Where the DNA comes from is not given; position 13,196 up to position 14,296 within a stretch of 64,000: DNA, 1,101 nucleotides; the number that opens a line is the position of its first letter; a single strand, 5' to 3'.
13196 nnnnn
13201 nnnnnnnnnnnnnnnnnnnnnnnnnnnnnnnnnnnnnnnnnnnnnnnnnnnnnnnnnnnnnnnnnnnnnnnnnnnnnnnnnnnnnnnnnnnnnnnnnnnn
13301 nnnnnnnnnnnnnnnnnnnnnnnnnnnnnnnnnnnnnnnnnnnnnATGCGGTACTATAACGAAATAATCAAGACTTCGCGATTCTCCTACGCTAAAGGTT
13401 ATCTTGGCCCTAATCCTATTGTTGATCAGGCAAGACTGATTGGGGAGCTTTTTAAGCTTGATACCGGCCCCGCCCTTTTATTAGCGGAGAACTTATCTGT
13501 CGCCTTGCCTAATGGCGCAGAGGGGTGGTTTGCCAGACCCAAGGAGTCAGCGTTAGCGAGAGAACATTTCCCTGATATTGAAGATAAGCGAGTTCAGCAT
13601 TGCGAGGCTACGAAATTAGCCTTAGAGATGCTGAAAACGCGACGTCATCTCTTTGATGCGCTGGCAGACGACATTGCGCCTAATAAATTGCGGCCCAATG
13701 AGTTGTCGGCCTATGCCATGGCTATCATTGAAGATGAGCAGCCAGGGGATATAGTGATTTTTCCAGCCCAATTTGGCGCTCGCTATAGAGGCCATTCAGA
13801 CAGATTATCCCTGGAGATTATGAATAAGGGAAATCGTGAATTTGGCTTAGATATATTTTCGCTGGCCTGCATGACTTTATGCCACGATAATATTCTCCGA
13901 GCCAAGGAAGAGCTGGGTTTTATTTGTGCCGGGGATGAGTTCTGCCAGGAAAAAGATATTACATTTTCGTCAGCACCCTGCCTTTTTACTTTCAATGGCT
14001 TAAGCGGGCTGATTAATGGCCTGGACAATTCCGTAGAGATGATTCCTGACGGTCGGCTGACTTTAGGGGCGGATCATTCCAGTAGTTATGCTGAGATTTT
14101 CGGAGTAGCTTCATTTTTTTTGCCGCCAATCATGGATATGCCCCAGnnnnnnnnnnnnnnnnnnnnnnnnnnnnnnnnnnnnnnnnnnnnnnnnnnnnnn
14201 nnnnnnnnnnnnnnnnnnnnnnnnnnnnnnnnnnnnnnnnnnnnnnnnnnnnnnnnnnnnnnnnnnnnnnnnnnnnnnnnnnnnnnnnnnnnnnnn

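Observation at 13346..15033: Two divergent paralogous orphan genes, each its own transcription unit, wedged between ftsZ and nrdR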

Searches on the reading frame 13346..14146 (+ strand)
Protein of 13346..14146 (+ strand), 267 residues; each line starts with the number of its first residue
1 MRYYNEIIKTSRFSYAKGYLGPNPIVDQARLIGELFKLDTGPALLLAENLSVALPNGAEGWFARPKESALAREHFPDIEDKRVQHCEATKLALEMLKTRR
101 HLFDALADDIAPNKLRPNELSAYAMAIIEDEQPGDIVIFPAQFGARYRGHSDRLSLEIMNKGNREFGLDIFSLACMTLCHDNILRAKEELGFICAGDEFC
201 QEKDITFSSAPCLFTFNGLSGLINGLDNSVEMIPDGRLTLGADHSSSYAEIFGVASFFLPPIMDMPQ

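Call 4: search_protein_families(library=pfam, proteins=[window:13346-14146:+], max_evalue=1)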
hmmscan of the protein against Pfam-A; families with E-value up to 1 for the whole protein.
window:13346-14146:+ (267 aa): 0 families

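Call 5: search_protein_families(library=ncbifam, proteins=[window:13346-14146:+], max_evalue=1)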
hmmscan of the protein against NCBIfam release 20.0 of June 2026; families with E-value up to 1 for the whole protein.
window:13346-14146:+ (267 aa): 0 families

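Call 7: find_homologous_proteins(query=window:13346-14146:+, max_evalue=0.01)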
Query window:13346-14146:+ (267 aa): 2 proteins with E <= 0.01 among 509 candidates.
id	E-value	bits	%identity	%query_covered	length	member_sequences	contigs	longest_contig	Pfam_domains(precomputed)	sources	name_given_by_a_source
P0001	8.6e-178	607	100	100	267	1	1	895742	-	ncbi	-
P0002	1.5e-150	518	85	100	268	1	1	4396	-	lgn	-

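Call 10: find_encoding_contigs(protein=P0002, flank=8000)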
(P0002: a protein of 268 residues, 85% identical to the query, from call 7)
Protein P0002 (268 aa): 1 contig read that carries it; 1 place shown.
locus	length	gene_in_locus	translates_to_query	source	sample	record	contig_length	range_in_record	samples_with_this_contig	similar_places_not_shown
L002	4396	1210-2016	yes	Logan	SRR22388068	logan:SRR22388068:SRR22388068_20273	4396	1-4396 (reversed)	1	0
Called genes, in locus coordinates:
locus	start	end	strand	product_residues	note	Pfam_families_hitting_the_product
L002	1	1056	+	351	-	?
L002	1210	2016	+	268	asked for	-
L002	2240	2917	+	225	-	-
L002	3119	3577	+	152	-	PF22811:Zn_ribbon_NrdR, PF03477:ATP-cone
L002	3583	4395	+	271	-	?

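Call 11: find_encoding_contigs(protein=P0001, flank=3000)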
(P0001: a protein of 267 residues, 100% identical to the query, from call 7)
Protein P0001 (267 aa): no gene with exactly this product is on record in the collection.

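Call 15: find_homologous_proteins(query=A1, max_evalue=0.1)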
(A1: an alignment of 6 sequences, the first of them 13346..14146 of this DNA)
Query A1 (6 sequences) (267 aa, profile of the alignment): 9 proteins with E <= 0.1 among 3831 candidates.
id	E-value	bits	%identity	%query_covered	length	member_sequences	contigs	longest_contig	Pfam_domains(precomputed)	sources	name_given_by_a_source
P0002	3.4e-99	349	85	100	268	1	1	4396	-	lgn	-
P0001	3.5e-97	343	100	100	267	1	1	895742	-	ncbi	-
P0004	1.5e-78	282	25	42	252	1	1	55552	-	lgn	-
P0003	4.7e-72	260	29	31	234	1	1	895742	-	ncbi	-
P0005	5.4e-71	257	25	39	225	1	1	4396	-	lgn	-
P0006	1.4e-16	79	30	70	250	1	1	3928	-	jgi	-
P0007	1.4e-16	79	31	79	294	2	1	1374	-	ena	-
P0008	1.7e-14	72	29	62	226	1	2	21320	-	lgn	-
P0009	8.2e-9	53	28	61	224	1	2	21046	-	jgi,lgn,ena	jgi:hypothetical protein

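Call 21: find_encoding_contigs(protein=P0008, flank=8000)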
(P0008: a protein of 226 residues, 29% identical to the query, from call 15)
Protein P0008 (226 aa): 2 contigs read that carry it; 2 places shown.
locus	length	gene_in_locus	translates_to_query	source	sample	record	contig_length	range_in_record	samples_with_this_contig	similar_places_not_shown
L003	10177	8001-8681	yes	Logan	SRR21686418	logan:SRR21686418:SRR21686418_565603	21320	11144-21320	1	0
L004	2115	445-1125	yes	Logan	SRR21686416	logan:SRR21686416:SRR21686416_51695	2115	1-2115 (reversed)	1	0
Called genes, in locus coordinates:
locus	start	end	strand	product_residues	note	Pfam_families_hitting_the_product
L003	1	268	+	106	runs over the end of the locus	-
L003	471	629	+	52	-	-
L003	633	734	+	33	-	-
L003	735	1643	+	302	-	-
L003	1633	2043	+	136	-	-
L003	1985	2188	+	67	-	-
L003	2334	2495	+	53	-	-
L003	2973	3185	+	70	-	-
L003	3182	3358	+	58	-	-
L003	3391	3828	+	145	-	-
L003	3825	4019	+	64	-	-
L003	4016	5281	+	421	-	PF02195:ParB_N, PF01555:N6_N4_Mtase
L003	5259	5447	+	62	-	-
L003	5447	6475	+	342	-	-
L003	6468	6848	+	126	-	-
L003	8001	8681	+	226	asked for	-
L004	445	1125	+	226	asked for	-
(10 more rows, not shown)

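Call 22: find_encoding_contigs(protein=P0009, flank=8000)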
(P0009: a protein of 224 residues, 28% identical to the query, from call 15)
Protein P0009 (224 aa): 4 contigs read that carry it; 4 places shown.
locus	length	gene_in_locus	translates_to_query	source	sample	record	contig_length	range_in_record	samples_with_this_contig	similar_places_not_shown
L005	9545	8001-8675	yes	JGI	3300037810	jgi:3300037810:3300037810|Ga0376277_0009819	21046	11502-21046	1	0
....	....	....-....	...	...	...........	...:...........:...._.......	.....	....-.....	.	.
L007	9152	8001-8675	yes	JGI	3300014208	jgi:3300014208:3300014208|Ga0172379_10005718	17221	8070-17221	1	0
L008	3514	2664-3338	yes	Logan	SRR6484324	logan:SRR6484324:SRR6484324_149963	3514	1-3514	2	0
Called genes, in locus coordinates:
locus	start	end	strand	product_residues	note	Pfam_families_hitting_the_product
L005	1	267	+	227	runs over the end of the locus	PF01061:ABC2_membrane, PF12698:ABC2_membrane_3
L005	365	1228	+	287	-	-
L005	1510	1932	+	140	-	PF01814:Hemerythrin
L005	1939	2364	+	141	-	PF01814:Hemerythrin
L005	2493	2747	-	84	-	-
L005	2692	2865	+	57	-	PF03073:TspO_MBR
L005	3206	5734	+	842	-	PF00092:VWA, PF13519:VWA_2, PF16403:Bact_surface_Ig-like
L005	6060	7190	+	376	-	-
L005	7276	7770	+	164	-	PF02643:DUF192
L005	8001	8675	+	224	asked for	-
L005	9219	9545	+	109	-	?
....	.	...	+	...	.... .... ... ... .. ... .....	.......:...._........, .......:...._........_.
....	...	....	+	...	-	-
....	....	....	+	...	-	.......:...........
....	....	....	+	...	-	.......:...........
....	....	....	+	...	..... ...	-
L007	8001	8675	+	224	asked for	-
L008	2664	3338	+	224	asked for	-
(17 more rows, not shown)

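Call 23: find_encoding_contigs(protein=P0006, flank=8000)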
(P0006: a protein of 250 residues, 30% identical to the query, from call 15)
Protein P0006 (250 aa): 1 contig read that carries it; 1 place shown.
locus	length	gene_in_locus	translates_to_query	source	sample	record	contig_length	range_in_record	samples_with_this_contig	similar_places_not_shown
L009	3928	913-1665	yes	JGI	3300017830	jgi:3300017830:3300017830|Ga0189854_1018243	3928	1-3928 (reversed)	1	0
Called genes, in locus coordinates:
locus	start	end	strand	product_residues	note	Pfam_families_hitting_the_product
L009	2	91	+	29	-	?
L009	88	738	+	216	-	-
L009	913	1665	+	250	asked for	-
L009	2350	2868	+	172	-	-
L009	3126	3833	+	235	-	PF00483:NTP_transferase, PF12804:NTP_transf_3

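Call 24: search_protein_families(library=phrogs, alignment_id=A2, max_evalue=0.1)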
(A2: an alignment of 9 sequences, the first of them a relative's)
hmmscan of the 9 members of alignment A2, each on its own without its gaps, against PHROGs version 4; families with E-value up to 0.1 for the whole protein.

A. member 1, P0001 (267 aa): 0 families

B. families by the number of members that match (of 9 scanned): 0 families

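Call 25: search_protein_families(library=padloc, alignment_id=A2, max_evalue=0.1)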
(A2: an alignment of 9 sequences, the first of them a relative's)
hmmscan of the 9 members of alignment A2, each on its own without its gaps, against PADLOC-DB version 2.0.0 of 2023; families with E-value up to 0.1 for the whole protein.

A. member 1, P0001 (267 aa): 0 families

B. families by the number of members that match (of 9 scanned): 0 families

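Call 26: search_solved_structures(query=A2, max_evalue=10)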
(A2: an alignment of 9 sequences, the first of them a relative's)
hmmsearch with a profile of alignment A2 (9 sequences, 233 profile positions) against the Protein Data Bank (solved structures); distinct sequences matched with E-value up to 10: 1.
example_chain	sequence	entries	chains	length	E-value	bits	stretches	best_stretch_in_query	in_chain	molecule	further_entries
8i3j_A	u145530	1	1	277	9.8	8.6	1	63-121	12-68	Dynein axonemal heavy chain 1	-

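Call 27: search_protein_representatives(alignment_id=A2)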
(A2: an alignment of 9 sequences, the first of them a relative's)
Query: 9 sequences, 233 profile positions. Proteins with E-value up to 0.001 (for the whole library): 1722; up to 1e-10: 1459; up to 1e-30: 616. The best 150 are listed.
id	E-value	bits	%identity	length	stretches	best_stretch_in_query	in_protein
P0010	7.2e-95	333.1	-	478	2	21-225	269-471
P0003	1.9e-89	315.3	-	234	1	1-233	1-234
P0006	2.0e-84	298.9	-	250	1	5-227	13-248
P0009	1.5e-79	282.9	-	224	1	1-232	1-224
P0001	2.8e-75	269.0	-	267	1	18-233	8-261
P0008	7.1e-72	257.8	-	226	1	20-233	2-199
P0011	5.1e-62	225.5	-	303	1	18-233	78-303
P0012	9.3e-60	218.1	-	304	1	15-225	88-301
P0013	6.3e-59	215.4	-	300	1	15-230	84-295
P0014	9.7e-59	214.8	-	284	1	15-225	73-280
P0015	1.2e-57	211.3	-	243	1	19-232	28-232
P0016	2.9e-56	206.7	-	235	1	17-225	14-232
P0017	8.4e-56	205.2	-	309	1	18-232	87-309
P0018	8.6e-56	205.2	-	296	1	18-233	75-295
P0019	2.7e-55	203.6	-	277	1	19-225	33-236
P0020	2.8e-55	203.5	-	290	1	18-231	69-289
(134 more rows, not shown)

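Call 28: predict_structure(alignment_id=A2)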
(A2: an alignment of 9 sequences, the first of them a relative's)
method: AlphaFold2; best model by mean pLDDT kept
length: 267 residues; sequences in the alignment: 9
mean_pLDDT: 66.5   pTM: 0.75
mean pLDDT of the five models: 66.5, 63.2, 63.0, 61.9, 57.5
residues with pLDDT >= 90: 43; 70-90: 80; 50-70: 83; < 50: 61
segments of 3 or more residues with pLDDT < 50: 1-17, 198-208, 225-252, 264-267
pLDDT, mean of each block of 10 residues (from residue 1): 30 45 86 94 89 76 93 90 86 80 57 65 83 92 71 64 73 85 57 52 43 62 49 30 28 62 47
secondary structure, 60 per line:
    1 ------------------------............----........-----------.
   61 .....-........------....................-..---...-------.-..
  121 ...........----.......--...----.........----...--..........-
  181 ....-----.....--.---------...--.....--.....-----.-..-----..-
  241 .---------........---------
elements in order: H25-36 H41-48 E60-65 H67-74 H81-100 H119-131 E136-142 H152-160 E165-167 H170-179 H181-184 E190-194 E212-216 E219-223 E251-258

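Call 30: search_protein_families(library=pfam, alignment_id=A3, max_evalue=0.01)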
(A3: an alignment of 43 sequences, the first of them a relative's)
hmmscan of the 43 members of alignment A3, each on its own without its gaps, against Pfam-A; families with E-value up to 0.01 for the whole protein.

A. member 1, P0001 (267 aa): 0 families

B. families by the number of members that match (of 43 scanned): 1 family
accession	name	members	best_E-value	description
PF03914.23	CBF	1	0.0028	CBF/Mak21 family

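Call 31: search_protein_families(library=ncbifam, alignment_id=A3, max_evalue=0.01)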
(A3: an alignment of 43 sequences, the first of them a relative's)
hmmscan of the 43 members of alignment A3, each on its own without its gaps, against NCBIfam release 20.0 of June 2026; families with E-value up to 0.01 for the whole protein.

A. member 1, P0001 (267 aa): 0 families

B. families by the number of members that match (of 43 scanned): 1 family
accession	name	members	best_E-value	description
TIGR03442.1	TIGR03442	1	0.0043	ergothioneine biosynthesis protein EgtC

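Call 32: search_solved_structures(query=A3, max_evalue=10)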
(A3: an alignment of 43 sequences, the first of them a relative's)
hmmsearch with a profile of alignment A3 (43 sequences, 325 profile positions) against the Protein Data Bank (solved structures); distinct sequences matched with E-value up to 10: 5.
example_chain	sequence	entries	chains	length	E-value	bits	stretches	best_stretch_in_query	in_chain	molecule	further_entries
5mxn_a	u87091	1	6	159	0.61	12.4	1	38-109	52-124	Type VI secretion protein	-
5myu_a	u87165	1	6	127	0.63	12.3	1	38-107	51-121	Uncharacterized protein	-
3j9g_A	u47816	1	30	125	0.66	12.3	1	39-107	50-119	VipA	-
5ojq_a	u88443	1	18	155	0.66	12.2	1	40-109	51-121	VipA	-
6zu5_LII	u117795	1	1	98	3.2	10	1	143-188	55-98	eL36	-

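Call 36: list_cluster_members(proteins=[P0011, P0012, P0013, P0014, P0015, P0016, P0017, P0018, P0019, P0020])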
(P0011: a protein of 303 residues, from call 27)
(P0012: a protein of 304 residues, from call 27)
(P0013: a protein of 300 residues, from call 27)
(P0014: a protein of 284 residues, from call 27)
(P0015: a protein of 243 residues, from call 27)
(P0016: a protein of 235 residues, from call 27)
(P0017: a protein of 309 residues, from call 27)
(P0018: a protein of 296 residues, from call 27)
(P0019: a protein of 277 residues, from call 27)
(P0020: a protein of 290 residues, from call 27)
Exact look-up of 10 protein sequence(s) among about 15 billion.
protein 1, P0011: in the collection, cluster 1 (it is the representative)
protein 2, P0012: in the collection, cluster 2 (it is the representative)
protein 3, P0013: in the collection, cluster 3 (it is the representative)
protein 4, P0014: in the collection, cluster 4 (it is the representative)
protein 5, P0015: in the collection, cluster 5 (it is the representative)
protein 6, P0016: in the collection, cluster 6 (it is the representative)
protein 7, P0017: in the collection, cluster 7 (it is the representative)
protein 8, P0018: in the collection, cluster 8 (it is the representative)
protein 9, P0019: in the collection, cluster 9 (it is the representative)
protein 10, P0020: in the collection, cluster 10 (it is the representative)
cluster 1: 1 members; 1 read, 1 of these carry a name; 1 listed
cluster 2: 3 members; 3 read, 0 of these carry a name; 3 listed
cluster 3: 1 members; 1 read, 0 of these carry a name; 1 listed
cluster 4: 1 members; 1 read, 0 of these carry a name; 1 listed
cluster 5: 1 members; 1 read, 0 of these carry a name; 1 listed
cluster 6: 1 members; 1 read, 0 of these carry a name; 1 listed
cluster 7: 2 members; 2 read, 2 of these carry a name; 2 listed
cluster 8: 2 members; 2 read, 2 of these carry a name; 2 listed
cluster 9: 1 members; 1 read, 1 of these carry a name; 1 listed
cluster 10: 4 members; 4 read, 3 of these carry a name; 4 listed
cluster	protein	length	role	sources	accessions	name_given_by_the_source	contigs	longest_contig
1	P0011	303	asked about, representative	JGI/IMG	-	hypothetical protein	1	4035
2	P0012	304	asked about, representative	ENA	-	-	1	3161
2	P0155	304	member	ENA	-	-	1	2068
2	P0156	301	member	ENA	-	-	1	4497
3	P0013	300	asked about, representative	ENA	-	-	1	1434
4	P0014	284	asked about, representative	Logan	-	-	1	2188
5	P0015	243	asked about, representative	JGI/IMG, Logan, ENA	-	-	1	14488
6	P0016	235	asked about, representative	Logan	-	-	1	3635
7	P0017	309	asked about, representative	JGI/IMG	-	hypothetical protein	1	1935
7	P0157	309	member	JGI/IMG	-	hypothetical protein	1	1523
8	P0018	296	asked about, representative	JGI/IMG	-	hypothetical protein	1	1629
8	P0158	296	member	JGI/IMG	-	hypothetical protein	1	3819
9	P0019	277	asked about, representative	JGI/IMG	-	hypothetical protein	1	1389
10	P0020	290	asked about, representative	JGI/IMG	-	-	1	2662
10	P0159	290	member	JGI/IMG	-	hypothetical protein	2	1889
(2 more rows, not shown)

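Call 37: search_dna_similar(query=P0015, collection=phages, mode=protein, max_evalue=0.001, max_rows=30)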
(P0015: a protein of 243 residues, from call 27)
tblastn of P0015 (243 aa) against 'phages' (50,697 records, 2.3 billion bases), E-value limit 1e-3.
No match.

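Call 38: search_dna_similar(query=P0015, collection=plasmids, mode=protein, max_evalue=0.001, max_rows=30)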
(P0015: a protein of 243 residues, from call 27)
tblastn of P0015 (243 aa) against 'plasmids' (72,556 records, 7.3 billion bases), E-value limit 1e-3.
No match.

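Call 39: find_related_loci(query=A3, collection=genome_contigs, flank=6000)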
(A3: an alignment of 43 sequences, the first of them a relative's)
Query A3 (267 aa) in genome_contigs; peptide patterns used: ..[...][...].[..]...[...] (x = any residue, [..] = any of these).
224 stretches matched a pattern; 189 encode a relative of the query (tblastn E <= 1e-3); the best 80 are kept; 80 distinct loci.
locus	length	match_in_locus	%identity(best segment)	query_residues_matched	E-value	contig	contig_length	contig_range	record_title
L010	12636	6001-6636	42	2-218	4e-45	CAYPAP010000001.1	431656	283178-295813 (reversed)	MAG TPA_asm: uncultured Gammaproteobacteria bacterium isolate SRP241326_co2_355 genome assembly, contig: NODE_7_length_4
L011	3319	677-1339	37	2-219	1e-40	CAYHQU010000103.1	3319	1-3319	MAG TPA_asm: uncultured Gammaproteobacteria bacterium isolate ERP119705_co14_218 genome assembly, contig: NODE_66293_len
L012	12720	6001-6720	34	2-260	1e-39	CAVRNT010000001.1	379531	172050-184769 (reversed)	MAG: uncultured bacterium isolate MFD03726.bin.1.17 genome assembly, contig: contig_42602, whole genome shotgun sequence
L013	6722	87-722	36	2-218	3e-39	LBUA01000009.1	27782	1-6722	MAG: Parcubacteria group bacterium GW2011_GWD2_38_12 US71_C0009, whole genome shotgun sequence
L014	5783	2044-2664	37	11-218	6e-39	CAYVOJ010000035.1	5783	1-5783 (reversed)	MAG TPA_asm: uncultured Candidatus Saccharibacteria bacterium isolate binchicken_co128_51 genome assembly, contig: NODE_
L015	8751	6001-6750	34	10-251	6e-39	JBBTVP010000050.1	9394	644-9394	MAG: Patescibacteria group bacterium isolate H51-bin047_1 H51_bin047_1_000000000050, whole genome shotgun sequence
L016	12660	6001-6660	37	2-225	2e-38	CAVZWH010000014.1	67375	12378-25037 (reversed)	MAG: Candidatus Staskawiczbacteria bacterium isolate MFD02138.bin.1.79 genome assembly, contig: contig_135416, whole gen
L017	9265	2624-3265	37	2-218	8e-38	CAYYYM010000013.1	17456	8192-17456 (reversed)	MAG TPA_asm: uncultured Candidatus Saccharibacteria bacterium isolate SRP214966_co4_73 genome assembly, contig: NODE_282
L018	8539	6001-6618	37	2-211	6e-37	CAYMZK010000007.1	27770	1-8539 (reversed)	MAG TPA_asm: uncultured Candidatus Saccharibacteria bacterium isolate SRP141376_co2_311 genome assembly, contig: NODE_37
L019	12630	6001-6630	36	13-222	6e-37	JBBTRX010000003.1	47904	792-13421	MAG: Patescibacteria group bacterium isolate H51-bin095_1 H51_bin095_1_000000000003, whole genome shotgun sequence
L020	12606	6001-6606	38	2-218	4e-35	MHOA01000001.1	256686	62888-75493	MAG: Candidatus Ryanbacteria bacterium RIFCSPLOWO2_12_FULL_44_26 rifcsplowo2_12_scaffold_107, whole genome shotgun seque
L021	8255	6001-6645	35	2-218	7e-35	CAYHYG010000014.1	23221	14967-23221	MAG TPA_asm: uncultured Gammaproteobacteria bacterium isolate ERP119705_co16_30 genome assembly, contig: NODE_1734_lengt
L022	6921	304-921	39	9-217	1e-34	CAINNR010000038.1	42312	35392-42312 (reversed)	uncultured Candidatus Berkelbacteria bacterium isolate AlinenLipids_bin-4476 genome assembly, contig: bin-4476:38/39, wh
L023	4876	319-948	37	11-222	5e-34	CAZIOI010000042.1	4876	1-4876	MAG TPA_asm: uncultured Candidatus Saccharibacteria bacterium isolate SRP192927_co3_90 genome assembly, contig: NODE_522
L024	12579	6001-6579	38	11-216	1e-32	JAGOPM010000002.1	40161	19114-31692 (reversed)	Candidatus Parcubacteria bacterium isolate Go_SlDig_bin_140 Go_SlDig_2604_length_40161_cov_5.485462, whole genome shotgu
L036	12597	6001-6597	35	10-222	2e-27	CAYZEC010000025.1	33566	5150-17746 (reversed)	MAG TPA_asm: uncultured Candidatus Saccharibacteria bacterium isolate SRP067234_co1_48 genome assembly, contig: k99_2474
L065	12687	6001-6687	37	11-260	4e-38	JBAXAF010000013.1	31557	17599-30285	MAG: Candidatus Berkelbacteria bacterium isolate ELA134 MAG134_13, whole genome shotgun sequence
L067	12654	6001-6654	31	10-259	4e-24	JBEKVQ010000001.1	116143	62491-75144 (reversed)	MAG: Minisyncoccia bacterium isolate SPRUCE 608 SPRUCE_608_1, whole genome shotgun sequence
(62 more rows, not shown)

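Call 40: predict_structure(alignment_id=A3)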
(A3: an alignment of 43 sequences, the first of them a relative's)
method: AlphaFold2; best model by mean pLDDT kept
length: 267 residues; sequences in the alignment: 43
mean_pLDDT: 90.4   pTM: 0.90
mean pLDDT of the five models: 90.4, 88.5, 88.2, 88.2, 88.2
residues with pLDDT >= 90: 196; 70-90: 51; 50-70: 19; < 50: 1
segments of 3 or more residues with pLDDT < 50: none
pLDDT, mean of each block of 10 residues (from residue 1): 78 89 98 98 97 96 98 96 97 95 93 96 97 98 95 93 92 97 82 96 85 80 53 77 84 96 84
secondary structure, 60 per line:
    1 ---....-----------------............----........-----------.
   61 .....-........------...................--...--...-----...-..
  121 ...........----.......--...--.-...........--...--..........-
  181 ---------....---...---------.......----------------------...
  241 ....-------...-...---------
elements in order: H25-36 H41-48 E60-65 H67-74 H81-99 E102-104 E115-117 H119-131 E136-142 H152-162 E165-167 H170-179 E190-193 E197-199 E209-215 E238-244 E252-254 E256-258

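Call 41: fold_search(model_id=the predicted structure, library=pdb)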
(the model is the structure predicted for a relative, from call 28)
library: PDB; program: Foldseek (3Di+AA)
matches with E <= 10: 26; with E <= 0.001: 0
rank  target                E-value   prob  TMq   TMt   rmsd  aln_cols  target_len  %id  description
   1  3e82_B                1.3e+00  0.02  0.12  0.11  15.3       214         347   13  Crystal structure of a putative oxidoreductase from Klebsiella pneumoniae (released 2008-08-26)
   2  1yxj_A                1.5e+00  0.06  0.18  0.31   7.8       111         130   14  Crystal structure of human lectin-like oxidized low-density lipoprotein receptor 1 (LOX-1) at low pH (released 2005-06-14)
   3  3vlg                  2.4e+00  0.04  0.17  0.30   7.9       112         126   13  Crystal structure of the W150A mutant LOX-1 CTLD showing impaired OxLDL binding (released 2012-04-18)
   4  1ypo_B                2.5e+00  0.04  0.16  0.28   8.5       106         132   14  Human Oxidized Low Density Lipoprotein Receptor LOX-1 P3 1 21 Space Group (released 2005-02-08)
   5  1yxj_B                2.7e+00  0.04  0.18  0.31   7.8       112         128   13  Crystal structure of human lectin-like oxidized low-density lipoprotein receptor 1 (LOX-1) at low pH (released 2005-06-14)
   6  5dir_C                2.7e+00  0.03  0.11  0.17  11.0        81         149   12  membrane protein at 2.8 Angstroms (released 2016-03-02)
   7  6tla_B                3.0e+00  0.03  0.17  0.28   8.1       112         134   12  CRYSTAL STRUCTURE OF LECTIN-LIKE OX-LDL RECEPTOR 1 (C 1 2 1) (released 2020-07-22)
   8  5vu3_H                3.2e+00  0.02  0.14  0.20  13.9       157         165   12  Crystal structure of the competence-damaged protein (CinA) superfamily protein ECL_02051 from Enterobacter cloacae (released 2017-06-14)
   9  7w5z_B                3.2e+00  0.01  0.11  0.12  21.6       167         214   11  Cryo-EM structure of Tetrahymena thermophila mitochondrial complex IV, composite dimer model (released 2022-04-06)
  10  7dlx_F                3.9e+00  0.01  0.08  0.11  16.9       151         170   15  crystal structure of H2AM4>Z-H2B (released 2021-06-16)
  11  7xmp                  4.1e+00  0.03  0.18  0.31   8.2       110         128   14  High resolution structure of lectin-like Ox-LDL receptor 1 in space group P 32 2 1 (released 2023-05-03)
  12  9o3f_W                4.1e+00  0.01  0.12  0.13  19.0       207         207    8  Plasmodium falciparum 20S proteasome bound to inhibitor 296 (released 2025-11-12)
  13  1ypo_F                4.4e+00  0.02  0.16  0.27   8.7       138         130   12  Human Oxidized Low Density Lipoprotein Receptor LOX-1 P3 1 21 Space Group (released 2005-02-08)
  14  7r8u_AAA              4.7e+00  0.02  0.17  0.28   8.1       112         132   12  LOX-1 - Structural and Functional Studies of a Receptor Implicated in Atherosclerosis (released 2022-06-01)
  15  6tl9_A                5.3e+00  0.02  0.16  0.28   8.4       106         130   14  CRYSTAL STRUCTURE OF LECTIN-LIKE OX-LDL RECEPTOR 1 IN COMPLEX WITH BI-0115 (released 2020-07-22)
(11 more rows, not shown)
